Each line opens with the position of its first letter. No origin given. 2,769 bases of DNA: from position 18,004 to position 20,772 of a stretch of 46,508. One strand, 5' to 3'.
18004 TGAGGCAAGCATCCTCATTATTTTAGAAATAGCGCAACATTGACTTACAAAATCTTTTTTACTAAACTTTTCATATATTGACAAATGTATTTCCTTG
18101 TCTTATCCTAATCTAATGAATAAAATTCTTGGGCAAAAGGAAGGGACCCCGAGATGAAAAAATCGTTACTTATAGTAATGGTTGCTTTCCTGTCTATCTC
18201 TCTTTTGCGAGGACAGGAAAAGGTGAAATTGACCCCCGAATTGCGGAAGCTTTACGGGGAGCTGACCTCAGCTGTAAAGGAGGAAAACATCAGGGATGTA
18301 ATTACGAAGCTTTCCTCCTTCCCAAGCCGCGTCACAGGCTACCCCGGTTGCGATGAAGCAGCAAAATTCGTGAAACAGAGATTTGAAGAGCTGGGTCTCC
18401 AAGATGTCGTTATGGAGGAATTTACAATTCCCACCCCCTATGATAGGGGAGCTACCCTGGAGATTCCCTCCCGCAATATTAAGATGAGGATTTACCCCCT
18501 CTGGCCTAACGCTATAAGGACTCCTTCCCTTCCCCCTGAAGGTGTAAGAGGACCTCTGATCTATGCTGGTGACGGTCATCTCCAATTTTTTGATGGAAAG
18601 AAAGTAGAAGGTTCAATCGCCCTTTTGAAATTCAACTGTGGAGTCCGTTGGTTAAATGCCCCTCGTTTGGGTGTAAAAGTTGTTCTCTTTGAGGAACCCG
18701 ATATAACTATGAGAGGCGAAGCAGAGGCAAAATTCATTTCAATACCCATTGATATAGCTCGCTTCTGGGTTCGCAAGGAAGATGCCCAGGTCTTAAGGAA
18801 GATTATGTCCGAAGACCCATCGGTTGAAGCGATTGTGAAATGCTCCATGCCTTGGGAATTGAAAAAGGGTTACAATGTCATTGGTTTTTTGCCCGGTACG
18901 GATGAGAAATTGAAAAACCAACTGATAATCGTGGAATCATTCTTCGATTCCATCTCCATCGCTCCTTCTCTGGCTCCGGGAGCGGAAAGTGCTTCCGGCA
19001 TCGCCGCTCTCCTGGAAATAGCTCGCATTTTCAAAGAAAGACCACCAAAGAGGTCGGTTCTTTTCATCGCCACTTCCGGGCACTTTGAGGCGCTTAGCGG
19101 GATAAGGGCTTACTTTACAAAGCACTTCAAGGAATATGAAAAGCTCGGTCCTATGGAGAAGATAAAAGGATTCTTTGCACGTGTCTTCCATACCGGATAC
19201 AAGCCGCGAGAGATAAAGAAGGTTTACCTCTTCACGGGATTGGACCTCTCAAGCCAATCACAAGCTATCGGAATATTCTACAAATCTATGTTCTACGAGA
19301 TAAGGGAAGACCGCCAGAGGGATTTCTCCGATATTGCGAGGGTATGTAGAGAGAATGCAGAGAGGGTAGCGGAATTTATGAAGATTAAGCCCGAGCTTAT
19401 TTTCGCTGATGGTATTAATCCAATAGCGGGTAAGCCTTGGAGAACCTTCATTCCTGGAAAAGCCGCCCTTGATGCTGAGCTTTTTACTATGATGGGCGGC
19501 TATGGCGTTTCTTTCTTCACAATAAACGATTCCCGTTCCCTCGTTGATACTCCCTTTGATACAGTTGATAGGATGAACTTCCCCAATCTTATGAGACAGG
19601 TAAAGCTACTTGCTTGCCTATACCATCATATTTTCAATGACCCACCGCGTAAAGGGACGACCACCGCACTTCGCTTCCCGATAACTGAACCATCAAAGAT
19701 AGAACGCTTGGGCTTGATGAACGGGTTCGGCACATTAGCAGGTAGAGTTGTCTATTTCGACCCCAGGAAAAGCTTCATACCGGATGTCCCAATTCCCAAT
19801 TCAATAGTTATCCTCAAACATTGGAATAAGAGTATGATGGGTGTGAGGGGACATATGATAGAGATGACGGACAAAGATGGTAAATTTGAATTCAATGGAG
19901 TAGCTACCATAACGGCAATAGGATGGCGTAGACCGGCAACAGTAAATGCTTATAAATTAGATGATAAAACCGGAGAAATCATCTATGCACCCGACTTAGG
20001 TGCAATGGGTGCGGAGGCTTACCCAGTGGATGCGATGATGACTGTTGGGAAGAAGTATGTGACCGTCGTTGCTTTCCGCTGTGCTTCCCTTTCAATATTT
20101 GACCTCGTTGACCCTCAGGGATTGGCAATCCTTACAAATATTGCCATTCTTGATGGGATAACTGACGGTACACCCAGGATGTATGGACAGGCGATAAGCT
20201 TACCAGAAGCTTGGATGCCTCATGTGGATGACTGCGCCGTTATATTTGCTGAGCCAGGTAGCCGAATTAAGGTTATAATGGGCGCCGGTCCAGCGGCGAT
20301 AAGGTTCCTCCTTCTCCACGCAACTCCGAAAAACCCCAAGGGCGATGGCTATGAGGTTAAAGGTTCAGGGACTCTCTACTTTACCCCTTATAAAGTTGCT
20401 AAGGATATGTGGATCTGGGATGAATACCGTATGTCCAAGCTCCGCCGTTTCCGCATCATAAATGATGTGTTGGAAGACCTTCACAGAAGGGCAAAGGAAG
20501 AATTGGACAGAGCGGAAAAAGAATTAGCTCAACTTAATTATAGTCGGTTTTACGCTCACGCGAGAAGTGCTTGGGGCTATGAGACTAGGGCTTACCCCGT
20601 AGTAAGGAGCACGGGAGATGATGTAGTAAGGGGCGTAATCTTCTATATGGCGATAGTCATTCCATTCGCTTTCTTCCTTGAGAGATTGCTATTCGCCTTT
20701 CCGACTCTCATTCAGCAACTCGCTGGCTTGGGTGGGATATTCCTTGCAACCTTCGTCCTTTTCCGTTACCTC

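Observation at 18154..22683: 1509-aa fusion of a secreted M28-like peptidase/PA ectodomain to an FtsX/MacB-type permease, with no ABC ATPase nearby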

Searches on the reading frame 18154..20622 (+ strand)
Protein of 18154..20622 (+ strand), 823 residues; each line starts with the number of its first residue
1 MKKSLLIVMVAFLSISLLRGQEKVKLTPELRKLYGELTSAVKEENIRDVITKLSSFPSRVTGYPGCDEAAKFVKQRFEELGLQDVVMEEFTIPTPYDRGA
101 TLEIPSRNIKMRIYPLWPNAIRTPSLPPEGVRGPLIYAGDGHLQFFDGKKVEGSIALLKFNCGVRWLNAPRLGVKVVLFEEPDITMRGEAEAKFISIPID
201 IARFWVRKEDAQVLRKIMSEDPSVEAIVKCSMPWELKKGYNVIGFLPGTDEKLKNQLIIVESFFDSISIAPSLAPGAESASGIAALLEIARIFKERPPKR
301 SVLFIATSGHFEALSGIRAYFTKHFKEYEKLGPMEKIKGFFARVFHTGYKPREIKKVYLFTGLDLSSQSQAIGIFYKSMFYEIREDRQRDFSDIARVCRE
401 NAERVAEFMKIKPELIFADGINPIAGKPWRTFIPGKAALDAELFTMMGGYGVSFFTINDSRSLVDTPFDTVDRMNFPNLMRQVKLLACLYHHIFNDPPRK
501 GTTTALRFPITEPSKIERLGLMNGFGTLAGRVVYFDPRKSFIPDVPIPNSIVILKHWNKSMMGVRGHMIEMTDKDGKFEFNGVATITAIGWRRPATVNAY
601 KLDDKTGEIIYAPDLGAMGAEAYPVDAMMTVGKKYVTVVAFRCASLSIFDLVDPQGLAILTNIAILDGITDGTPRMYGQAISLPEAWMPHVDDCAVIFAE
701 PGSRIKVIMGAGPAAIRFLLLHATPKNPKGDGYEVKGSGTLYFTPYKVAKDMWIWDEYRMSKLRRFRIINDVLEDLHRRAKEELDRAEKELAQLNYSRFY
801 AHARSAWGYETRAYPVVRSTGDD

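Call 23: search_solved_structures(query=window:18154-20622:+, max_evalue=1, show_alignments=3)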
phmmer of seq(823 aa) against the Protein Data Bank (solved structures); distinct sequences matched with E-value up to 1: 10.
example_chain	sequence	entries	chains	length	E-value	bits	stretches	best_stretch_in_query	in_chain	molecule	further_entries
2ek8_A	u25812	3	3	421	1.8e-11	46.2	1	37-322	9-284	Aminopeptidase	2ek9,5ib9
6hc6_A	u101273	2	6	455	1.9e-07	32.9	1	2-329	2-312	Aminopeptidase YwaD | Aminopeptidase Y (Arg Lys Leu preference)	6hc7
2anp_A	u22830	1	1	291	3.8e-05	25.3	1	202-321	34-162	leucyl aminopeptidase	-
3b3t_A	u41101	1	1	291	0.00033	22.2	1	202-319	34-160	Bacterial leucyl aminopeptidase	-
3b3v_A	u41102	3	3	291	0.00041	21.9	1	202-319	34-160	Bacterial leucyl aminopeptidase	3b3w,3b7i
1amp_A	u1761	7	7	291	0.00041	21.9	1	202-319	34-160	AMINOPEPTIDASE | PROTEIN (AMINOPEPTIDASE) | BACTERIAL LEUCYL AMINOPEPTIDASE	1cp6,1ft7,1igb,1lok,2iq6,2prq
3b35_A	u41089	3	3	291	0.00042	21.9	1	202-318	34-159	Bacterial leucyl aminopeptidase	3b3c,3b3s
1rtq_A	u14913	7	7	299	0.00043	21.8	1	202-319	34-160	Bacterial leucyl aminopeptidase | Aminopeptidase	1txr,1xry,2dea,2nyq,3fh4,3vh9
7tm3_7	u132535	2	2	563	0.038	15.4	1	257-295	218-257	Nicalin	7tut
2bei_A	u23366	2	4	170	0.83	11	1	382-456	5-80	Diamine acetyltransferase 2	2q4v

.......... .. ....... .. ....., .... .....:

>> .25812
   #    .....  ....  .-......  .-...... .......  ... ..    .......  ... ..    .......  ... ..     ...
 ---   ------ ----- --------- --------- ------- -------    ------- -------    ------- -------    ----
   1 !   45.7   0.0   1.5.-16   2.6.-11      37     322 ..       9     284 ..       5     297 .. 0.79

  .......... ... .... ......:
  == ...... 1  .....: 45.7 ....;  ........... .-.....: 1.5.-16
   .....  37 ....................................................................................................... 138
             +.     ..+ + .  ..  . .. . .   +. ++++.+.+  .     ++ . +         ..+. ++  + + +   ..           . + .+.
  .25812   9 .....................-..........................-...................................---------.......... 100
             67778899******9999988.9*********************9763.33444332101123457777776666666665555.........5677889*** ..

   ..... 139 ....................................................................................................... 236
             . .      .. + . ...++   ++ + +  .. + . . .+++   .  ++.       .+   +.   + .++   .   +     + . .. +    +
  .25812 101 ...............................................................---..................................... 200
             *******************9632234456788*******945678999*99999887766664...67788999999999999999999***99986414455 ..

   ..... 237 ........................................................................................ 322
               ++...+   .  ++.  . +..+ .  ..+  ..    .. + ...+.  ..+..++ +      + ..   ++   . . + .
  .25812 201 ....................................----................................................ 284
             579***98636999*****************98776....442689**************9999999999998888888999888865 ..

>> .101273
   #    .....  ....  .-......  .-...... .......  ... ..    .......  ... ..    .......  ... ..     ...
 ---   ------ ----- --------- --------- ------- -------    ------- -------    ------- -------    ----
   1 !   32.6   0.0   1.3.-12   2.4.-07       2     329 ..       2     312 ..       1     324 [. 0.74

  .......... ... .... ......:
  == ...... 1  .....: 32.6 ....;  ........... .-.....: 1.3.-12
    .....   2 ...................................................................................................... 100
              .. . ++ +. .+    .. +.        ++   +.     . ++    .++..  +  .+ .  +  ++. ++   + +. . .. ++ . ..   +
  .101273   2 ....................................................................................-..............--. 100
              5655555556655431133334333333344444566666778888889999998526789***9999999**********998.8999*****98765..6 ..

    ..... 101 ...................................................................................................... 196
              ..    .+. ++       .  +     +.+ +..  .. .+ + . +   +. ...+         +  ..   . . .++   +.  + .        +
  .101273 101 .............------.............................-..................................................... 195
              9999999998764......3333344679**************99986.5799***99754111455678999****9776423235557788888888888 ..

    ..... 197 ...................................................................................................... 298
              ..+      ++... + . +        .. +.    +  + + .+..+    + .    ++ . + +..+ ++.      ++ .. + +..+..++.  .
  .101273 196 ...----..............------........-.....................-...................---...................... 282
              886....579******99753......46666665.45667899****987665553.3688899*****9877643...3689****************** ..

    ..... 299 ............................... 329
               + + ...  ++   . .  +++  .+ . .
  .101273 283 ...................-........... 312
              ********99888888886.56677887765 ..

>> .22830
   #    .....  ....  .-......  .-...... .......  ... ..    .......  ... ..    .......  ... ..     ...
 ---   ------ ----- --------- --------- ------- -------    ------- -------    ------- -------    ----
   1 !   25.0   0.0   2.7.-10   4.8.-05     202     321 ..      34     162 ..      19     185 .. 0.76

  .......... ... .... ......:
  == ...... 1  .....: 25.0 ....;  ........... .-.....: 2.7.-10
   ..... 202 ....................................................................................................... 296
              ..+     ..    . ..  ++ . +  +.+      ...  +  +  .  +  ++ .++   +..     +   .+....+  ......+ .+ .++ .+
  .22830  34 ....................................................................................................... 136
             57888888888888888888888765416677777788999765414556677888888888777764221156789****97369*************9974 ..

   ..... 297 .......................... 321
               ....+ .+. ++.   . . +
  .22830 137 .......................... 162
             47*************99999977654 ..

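Call 47: predict_structure(alignment_id=A3)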
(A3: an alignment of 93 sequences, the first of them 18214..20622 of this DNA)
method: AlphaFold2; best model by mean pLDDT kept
length: 803 residues; sequences in the alignment: 93
mean_pLDDT: 93.4   pTM: 0.92
mean pLDDT of the five models: 93.4, 92.8, 92.4, 92.0, 91.9
residues with pLDDT >= 90: 654; 70-90: 135; 50-70: 9; < 50: 5
segments of 3 or more residues with pLDDT < 50: 482-484
pLDDT, mean of each block of 10 residues (from residue 1): 76 97 98 97 98 99 98 97 97 97 95 97 97 97 95 97 93 92 97 97 96 97 98 96 98 96 99 98 98 97 93 85 87 92 96 95 89 94 96 94 89 90 95 93 94 97 98 88 68 88 90 92 94 93 95 97 88 91 94 93 91 95 95 88 92 94 81 92 95 85 96 89 96 96 89 95 98 97 97 88 64
secondary structure, 60 per line:
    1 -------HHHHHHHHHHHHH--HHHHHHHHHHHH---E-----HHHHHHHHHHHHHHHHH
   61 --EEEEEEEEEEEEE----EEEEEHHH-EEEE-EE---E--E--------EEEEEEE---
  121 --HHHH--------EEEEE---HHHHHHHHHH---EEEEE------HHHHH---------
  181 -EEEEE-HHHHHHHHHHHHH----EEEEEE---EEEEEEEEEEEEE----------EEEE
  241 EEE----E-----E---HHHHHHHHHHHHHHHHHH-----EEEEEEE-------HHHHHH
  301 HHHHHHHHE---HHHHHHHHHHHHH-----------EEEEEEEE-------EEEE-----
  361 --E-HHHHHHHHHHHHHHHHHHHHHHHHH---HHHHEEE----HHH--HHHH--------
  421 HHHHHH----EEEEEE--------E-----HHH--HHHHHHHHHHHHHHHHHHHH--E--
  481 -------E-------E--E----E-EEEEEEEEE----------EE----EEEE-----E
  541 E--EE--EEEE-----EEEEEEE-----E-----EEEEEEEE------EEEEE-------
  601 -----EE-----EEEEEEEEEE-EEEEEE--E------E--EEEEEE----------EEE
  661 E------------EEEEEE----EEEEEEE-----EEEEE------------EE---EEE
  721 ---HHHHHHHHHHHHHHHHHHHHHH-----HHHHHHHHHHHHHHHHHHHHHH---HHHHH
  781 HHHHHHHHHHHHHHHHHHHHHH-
elements in order (helices of 4 or more, strands of 3 or more residues): H8-20 H23-34 H44-60 E63-75 E80-84 E89-92 E111-117 H123-126 E135-139 H143-152 E156-160 H167-171 E182-186 H188-200 E205-210 E214-226 E237-243 H258-275 E281-287 H295-308 H313-325 E337-344 E352-355 H365-389 H393-396 E397-399 H409-412 H421-426 E431-436 H456-475 E506-514 E531-534 E548-551 E557-563 E575-582 E589-593 E613-622 E624-629 E642-647 E658-661 E674-679 E684-690 E696-700 E718-720 H724-745 H751-772 H776-802
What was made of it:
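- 19711..20388 (+): Residues about 520-745: all-beta region (beta-sandwich domains) between head and stalk, with no family assignment. AF2 secondary structure at high pLDDT (call 47).
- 20383..20622 (+): Residues 744-823: three long helices forming a stalk that runs into the first extra TM helix. AF2 helices at 744-765, 771-792 and 796-822 in protein numbering (call 47).
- On M28B / transferrin-receptor-like: The model shows beta-sandwiches and then a three-helix stalk (call 47).
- Ectodomain AF2 model with pLDDT 93.4 and pTM 0.92 (call 47).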
